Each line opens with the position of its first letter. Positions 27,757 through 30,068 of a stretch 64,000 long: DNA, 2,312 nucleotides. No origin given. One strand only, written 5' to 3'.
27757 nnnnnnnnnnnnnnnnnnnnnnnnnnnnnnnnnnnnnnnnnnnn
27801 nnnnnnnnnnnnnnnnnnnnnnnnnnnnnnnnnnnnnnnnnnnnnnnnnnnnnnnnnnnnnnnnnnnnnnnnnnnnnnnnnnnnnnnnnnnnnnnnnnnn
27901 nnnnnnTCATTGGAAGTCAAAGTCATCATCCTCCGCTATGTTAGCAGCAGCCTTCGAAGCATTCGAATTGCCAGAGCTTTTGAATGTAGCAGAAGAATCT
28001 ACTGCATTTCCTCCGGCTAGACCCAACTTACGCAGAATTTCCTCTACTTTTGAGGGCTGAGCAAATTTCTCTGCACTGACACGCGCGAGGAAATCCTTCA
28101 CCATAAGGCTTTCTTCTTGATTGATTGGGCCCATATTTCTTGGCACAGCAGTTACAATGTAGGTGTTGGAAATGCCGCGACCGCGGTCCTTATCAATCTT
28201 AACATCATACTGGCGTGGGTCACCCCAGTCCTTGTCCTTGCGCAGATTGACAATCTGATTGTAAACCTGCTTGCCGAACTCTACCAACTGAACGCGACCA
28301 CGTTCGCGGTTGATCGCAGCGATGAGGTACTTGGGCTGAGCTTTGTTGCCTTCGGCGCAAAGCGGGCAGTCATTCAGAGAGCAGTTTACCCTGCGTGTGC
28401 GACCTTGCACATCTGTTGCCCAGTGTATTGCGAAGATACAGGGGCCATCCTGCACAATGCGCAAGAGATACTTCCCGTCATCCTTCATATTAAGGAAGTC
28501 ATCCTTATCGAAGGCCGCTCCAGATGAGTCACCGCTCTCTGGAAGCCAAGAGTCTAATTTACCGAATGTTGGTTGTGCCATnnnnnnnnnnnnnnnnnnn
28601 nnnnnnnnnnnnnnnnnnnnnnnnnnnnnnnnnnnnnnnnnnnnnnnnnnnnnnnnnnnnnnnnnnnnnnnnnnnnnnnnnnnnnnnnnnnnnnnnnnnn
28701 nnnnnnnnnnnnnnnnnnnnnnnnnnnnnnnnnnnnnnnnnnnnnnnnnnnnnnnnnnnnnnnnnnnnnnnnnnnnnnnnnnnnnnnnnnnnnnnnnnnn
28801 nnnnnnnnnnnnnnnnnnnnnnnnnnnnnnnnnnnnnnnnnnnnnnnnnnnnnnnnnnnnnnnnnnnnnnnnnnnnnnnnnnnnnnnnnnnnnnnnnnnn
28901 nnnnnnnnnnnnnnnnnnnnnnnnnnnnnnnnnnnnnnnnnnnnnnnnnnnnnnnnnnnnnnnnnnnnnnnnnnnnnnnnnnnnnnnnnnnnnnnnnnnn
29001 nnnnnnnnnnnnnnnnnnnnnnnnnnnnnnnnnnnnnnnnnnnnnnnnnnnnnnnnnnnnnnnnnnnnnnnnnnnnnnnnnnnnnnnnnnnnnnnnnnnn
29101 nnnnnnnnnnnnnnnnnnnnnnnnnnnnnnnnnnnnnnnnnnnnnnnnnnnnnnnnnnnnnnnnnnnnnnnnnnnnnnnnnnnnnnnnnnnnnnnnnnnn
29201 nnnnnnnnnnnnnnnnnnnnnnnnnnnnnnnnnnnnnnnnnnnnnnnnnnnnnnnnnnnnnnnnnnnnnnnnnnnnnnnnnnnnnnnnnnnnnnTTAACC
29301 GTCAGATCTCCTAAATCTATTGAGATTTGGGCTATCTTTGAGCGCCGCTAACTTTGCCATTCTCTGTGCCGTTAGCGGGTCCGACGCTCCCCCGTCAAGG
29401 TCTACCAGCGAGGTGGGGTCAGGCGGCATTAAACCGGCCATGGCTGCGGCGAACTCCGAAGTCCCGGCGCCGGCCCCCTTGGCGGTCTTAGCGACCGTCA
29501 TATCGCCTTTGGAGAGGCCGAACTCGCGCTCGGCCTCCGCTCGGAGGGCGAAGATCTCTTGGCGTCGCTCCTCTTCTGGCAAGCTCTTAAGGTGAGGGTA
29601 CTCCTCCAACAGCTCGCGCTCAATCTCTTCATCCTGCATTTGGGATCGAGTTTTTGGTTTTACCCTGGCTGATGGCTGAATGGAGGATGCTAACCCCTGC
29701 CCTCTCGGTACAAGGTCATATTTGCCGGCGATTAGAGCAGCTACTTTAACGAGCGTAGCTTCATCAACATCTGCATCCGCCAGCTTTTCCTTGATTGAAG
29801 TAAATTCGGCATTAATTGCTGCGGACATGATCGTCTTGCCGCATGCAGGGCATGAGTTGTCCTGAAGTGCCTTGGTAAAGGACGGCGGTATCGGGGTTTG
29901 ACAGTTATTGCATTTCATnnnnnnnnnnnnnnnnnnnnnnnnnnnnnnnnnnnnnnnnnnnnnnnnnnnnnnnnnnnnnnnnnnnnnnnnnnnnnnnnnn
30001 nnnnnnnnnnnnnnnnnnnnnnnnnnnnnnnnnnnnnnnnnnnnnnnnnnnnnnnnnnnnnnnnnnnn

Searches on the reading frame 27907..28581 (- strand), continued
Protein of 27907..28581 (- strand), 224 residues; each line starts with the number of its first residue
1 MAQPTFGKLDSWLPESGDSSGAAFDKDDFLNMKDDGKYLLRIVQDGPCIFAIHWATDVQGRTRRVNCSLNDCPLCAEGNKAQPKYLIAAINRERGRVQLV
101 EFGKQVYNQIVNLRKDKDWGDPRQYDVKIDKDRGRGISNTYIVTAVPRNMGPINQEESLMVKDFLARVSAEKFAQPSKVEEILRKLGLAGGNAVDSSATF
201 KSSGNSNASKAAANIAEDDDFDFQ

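Call 43: find_related_loci(query=A1, collection=metagenome_contigs, flank=1500)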
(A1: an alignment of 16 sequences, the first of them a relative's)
Query A1 (224 aa) in metagenome_contigs; peptide patterns used: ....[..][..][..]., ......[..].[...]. (x = any residue, [..] = any of these).
359 stretches matched a pattern; 140 encode a relative of the query (tblastn E <= 1e-3); the best 80 are kept; 80 distinct loci.
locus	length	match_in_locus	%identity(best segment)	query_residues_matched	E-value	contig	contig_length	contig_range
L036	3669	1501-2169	90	1-224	6e-138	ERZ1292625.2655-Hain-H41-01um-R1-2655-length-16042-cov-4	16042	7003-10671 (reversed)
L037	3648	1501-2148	83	1-216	1e-125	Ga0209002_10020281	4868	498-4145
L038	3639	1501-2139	68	1-223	7e-98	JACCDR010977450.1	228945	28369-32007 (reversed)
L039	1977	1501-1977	68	1-161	4e-76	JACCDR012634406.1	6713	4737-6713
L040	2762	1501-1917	35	29-161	4e-20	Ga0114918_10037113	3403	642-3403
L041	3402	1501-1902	31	13-148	5e-13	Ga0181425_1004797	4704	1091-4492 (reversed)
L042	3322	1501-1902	31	13-148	1e-12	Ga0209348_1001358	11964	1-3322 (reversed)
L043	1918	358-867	29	13-181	1e-12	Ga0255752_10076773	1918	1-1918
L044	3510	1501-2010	29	13-181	2e-12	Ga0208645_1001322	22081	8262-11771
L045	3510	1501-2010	29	13-181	2e-12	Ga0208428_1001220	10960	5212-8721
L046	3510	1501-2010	29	13-181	2e-12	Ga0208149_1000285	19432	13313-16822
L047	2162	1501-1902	31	13-148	3e-12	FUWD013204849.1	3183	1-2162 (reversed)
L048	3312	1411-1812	31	13-148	4e-12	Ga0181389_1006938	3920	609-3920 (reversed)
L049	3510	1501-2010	29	13-181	4e-12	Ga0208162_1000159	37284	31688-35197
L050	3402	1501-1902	31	13-148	4e-12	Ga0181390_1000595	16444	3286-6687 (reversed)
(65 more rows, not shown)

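Call 47: find_encoding_contigs(protein=P0003, flank=2500, max_places=4)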
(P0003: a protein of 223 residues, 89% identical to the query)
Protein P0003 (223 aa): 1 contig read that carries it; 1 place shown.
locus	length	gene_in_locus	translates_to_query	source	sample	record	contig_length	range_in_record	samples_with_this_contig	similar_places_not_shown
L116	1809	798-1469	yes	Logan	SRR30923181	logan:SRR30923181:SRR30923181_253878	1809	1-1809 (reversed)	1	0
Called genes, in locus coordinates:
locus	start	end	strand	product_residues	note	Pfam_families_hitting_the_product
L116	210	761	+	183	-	-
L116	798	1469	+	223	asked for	-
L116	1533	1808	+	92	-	?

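Call 74: search_protein_families(library=pfam, alignment_id=A1, max_evalue=1)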
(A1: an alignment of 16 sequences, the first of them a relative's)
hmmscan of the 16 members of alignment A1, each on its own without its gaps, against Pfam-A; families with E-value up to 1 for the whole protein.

A. member 1, P0001 (224 aa): 1 family
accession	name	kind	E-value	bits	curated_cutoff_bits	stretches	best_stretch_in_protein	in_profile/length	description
PF08804.16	gp32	-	0.064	13.7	26.8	1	93-119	102-131/208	gp32 DNA binding protein like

B. families by the number of members that match (of 16 scanned): 4 families
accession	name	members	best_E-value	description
PF08804.16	gp32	13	0.008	gp32 DNA binding protein like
PF18866.6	CxC7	2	0.018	CxC7 like cysteine cluster associated with KDZ transposases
PF15855.10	DUF4726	1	0.018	Domain of unknown function (DUF4726)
PF18403.7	Thioredoxin_15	1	0.19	Thioredoxin-like domain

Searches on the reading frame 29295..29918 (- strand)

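Call 5: search_protein_families(library=pfam, proteins=[window:29295-29918:-], max_evalue=0.01)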
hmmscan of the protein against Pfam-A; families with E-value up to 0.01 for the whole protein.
window:29295-29918:- (207 aa): 0 families

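Call 6: search_protein_families(library=phrogs, proteins=[window:29295-29918:-], max_evalue=0.001)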
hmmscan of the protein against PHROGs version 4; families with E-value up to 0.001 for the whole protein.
window:29295-29918:- (207 aa): 1 family
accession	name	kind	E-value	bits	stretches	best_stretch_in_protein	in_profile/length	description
phrog_4875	-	unknown function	7.7e-05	23.8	1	1-47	13-57/77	-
